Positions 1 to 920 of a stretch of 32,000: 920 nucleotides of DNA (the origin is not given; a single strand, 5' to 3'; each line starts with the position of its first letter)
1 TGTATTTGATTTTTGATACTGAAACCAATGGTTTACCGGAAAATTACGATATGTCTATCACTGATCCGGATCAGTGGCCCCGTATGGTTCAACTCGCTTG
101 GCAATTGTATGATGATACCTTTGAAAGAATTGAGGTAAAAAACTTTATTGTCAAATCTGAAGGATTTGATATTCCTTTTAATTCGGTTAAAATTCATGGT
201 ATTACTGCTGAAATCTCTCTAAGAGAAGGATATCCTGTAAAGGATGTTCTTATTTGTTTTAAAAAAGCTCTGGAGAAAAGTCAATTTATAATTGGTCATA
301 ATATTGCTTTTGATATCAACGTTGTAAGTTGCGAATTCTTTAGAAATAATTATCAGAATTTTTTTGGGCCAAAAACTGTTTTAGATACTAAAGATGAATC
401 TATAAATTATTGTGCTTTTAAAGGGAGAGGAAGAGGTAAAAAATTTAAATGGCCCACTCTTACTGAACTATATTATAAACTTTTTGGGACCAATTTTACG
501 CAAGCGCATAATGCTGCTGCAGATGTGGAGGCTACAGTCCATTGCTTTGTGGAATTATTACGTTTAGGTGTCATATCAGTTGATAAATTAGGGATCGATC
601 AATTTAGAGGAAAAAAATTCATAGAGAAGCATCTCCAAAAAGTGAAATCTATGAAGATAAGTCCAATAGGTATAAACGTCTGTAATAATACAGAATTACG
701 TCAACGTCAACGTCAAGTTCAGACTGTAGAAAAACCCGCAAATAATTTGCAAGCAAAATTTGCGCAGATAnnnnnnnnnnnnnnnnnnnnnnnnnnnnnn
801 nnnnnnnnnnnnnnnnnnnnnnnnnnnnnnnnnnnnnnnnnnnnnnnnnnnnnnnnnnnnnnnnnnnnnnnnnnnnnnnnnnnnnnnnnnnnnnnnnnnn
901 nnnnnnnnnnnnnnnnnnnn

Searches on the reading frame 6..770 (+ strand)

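Call 69: search_protein_families(library=pfam, max_evalue=0.01, proteins=[window:6-770:+])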
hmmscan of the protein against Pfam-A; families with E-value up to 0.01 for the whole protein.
window:6-770:+ (255 aa): 1 family
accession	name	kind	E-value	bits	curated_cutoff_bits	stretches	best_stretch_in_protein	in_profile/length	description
PF00929.31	RNase_T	-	7.2e-13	49.8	24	1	2-180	2-163/164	Exonuclease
